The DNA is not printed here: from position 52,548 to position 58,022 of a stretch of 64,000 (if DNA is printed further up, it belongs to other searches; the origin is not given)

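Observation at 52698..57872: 1724-aa fusion of a eukaryotic-like Ser/Thr kinase to a sigma-54 enhancer-binding protein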

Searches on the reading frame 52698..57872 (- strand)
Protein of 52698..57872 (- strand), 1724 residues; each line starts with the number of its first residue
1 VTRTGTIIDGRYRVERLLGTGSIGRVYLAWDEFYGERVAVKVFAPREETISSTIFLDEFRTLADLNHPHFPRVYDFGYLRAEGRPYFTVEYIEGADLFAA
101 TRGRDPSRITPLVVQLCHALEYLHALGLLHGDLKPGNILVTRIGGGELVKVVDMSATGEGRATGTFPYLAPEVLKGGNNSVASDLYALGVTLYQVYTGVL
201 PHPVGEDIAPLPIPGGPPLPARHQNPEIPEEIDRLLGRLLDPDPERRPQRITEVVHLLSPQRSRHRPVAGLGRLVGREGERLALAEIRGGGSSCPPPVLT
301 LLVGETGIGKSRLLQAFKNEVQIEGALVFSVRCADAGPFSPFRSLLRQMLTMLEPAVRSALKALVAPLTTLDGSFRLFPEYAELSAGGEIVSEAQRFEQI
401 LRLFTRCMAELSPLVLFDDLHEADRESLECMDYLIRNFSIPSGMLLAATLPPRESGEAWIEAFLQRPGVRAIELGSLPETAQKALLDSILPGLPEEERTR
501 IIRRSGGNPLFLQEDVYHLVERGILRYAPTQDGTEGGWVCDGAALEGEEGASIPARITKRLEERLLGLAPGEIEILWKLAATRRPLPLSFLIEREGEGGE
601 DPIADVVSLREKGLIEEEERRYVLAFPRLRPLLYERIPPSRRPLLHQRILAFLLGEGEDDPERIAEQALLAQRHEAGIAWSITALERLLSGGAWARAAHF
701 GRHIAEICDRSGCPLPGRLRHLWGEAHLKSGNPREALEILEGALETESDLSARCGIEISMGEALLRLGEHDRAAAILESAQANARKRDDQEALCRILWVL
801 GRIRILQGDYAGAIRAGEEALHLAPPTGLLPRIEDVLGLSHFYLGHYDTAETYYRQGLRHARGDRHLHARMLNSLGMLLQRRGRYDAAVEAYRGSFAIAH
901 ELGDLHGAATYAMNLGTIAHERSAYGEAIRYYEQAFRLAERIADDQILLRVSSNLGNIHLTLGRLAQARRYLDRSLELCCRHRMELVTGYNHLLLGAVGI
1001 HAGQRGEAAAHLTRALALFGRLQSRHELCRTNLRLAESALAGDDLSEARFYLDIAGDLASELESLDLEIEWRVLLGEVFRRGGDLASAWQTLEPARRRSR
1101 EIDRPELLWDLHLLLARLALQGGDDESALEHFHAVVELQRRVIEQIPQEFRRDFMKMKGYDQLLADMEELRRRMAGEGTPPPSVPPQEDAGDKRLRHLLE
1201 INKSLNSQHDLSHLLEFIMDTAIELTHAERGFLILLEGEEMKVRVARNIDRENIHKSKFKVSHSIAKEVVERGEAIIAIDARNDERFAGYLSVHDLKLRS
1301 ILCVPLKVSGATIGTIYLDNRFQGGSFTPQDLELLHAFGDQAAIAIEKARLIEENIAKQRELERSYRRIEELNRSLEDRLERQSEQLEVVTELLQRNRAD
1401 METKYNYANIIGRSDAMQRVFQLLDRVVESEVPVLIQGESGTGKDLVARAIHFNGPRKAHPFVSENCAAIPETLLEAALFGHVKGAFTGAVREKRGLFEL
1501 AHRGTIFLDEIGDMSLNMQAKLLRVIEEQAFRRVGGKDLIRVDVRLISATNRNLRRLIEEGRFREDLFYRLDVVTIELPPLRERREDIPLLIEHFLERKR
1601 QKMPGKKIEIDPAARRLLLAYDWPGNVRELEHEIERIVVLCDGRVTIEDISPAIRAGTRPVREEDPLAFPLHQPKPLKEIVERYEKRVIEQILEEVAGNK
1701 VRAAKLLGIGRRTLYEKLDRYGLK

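Call 4: search_protein_families(library=pfam, proteins=[window:52698-57872:-], max_evalue=0.01)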
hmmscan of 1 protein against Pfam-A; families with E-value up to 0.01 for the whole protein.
window:52698-57872:- (1724 aa): 33 families (the best 25 are shown)
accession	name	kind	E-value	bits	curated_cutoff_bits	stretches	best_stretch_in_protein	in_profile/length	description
PF00158.32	Sigma54_activat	-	2.3e-73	245.9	20.2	1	1410-1577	1-168/168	Sigma-54 interaction domain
PF00069.31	Pkinase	-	1.7e-32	113.3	31.7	1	12-254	1-257/263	Protein kinase domain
PF13424.12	TPR_12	-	7.5e-31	106.6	30.1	4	869-940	3-76/77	Tetratricopeptide repeat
PF07719.23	TPR_2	-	3e-25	86.6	27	1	953-979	5-31/34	Tetratricopeptide repeat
PF25601.1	AAA_lid_14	-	3.7e-24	84.8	27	1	1582-1660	1-80/87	AAA+ ATPase lid domain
PF14532.12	Sigma54_activ_2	-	3.8e-24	85.9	25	1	1411-1581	1-138/138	Sigma-54 interaction domain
PF07714.23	PK_Tyr_Ser-Thr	-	4.8e-21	75.7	23.1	1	14-249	3-250/258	Protein tyrosine and serine/threonine kinase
PF17874.7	TPR_MalT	-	1.1e-20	74.7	45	3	836-981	45-193/336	MalT-like TPR region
PF13191.12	AAA_16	-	8.5e-19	69.1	32.6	2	273-438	1-159/167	AAA ATPase domain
PF00515.34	TPR_1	-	4.6e-18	64.6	27.8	0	953-978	5-30/34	Tetratricopeptide repeat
PF13185.12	GAF_2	-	4.9e-18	66.1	28.6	1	1209-1347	2-136/136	GAF domain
PF01590.32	GAF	-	4.2e-17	63.3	22.4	1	1210-1346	1-133/133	GAF domain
PF13181.12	TPR_8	-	4.9e-17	61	25.7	0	954-978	6-30/34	Tetratricopeptide repeat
PF02954.25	HTH_8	-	3.2e-14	52.8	22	1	1681-1721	2-42/42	Bacterial regulatory protein, Fis family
PF13432.12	TPR_16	-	4.1e-14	53.1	32.7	1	837-893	3-55/65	Tetratricopeptide repeat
PF13492.12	GAF_3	-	2.9e-13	50.8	27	1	1211-1347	2-128/129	GAF domain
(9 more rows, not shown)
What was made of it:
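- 57111..57839 (-): Hanks-type protein kinase domain (res 12-254). It is non-RD (HGD130-132), with DFG changed to DMS (153-155). K41, E58, D132, N137 and D153 are present. Pfam Pkinase 1.7e-32 (call 4).
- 53832..54248 (-): GAF domain (res 1209-1347). Pfam GAF_2 4.9e-18, GAF 4.2e-17 (call 4)
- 52893..53645 (-): Sigma-54 interaction AAA+ domain plus lid (res 1410-1660): GESGTGK, GAFTGA, FLDEIG, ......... Pfam Sigma54_activat 2.3e-73, AAA_lid_14 3.7e-24 (call 4).
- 52710..52832 (-): Fis-type HTH_8 DNA-binding domain (res 1681-1721). Pfam HTH_8 3.2e-14 (call 4)
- On Bacterial enhancer-binding proteins (sigma-54 activators): HTH_8 3.2e-14, residues 1681-1721 (call 4)
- Checked: Pfam gives, in order and all above the curated cut-offs (call 4):
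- AAA_16 plus TPR_MalT (call 4).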

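Call 5: search_protein_families(library=ncbifam, proteins=[window:52698-57872:-], max_evalue=0.01)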
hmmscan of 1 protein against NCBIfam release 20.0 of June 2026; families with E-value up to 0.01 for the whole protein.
window:52698-57872:- (1724 aa): 63 families (the best 25 are shown)
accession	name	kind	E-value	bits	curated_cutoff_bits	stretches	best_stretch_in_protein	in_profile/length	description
TIGR01817.1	nifA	equivalog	2.5e-114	382.9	528.85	1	1193-1650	2-438/534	nif-specific transcriptional activator NifA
NF041552.1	TF_PrdR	equivalog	5.4e-113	378.3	795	1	1374-1722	238-577/577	sigma-54 dependent transcriptional regulator PrdR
NF008469.0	PRK11361.1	equivalog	9.8e-113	377.3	714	1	1386-1723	121-456/461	acetoacetate metabolism transcriptional regulator AtoC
NF003451.0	PRK05022.1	equivalog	1.1e-109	367.6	476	1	1198-1723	13-510/512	nitric oxide reductase transcriptional regulator NorR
TIGR01818.1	ntrC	equivalog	4.5e-105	352.1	558.6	1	1397-1719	123-461/463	nitrogen regulation protein NR(I)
NF038308.1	RNA_repair_RtcR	equivalog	8.4e-102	341.7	650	1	1380-1719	153-514/530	RNA repair transcriptional activator RtcR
TIGR02915.1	PEP_resp_reg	equivalog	1.8e-99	333.6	502.6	1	1394-1724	123-445/445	PEP-CTERM-box response regulator transcription factor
TIGR02329.1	propionate_PrpR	equivalog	2e-90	303.9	499.2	1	1392-1719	196-525/526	propionate catabolism operon regulatory protein PrpR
NF007689.0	PRK10365.1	equivalog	9.2e-90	301.5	760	1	1408-1720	139-441/441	sigma-54-dependent response regulator transcription factor ZraR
NF050807.1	TransRegFlbDCaul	equivalog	1.5e-88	297.6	750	1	1408-1721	118-438/454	sigma-54-dependent transcriptional regulator FlbD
NF011958.0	PRK15429.1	equivalog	2e-86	291.2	830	1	1246-1723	240-686/692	formate hydrogenlyase transcriptional activator FlhA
NF041906.1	V4R_TF_MobR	exception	4.7e-86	289.4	999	1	1391-1720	215-543/544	phenol degradation transcriptional regulator MobR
NF011953.0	PRK15424.1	equivalog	1.3e-85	288.1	703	1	1393-1719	204-532/538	propionate catabolism operon regulatory protein PrpR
NF008176.1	PRK10923.1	equivalog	2.9e-84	283.3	620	1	1397-1723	127-468/469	nitrogen regulation protein NR(I)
NF041946.1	LuxO_transreg_Vib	equivalog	2.3e-83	280.5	800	1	1397-1721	122-460/463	quorum-sensing sigma-54 dependent transcriptional regulator LuxO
TIGR02974.1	phageshock_pspF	equivalog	1.1e-81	274.6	443.55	1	1410-1641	1-233/336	phage shock protein operon transcriptional activator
NF038230.1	Regu_Geo_Pelo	equivalog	2e-47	161.6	1200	1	1434-1664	594-840/935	GPMC system transcriptional regulator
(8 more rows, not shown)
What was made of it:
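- On NifA (nif-specific activator, TIGR01817 equivalog): 382.9 bits against a cut-off of 528.85 (call 5)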
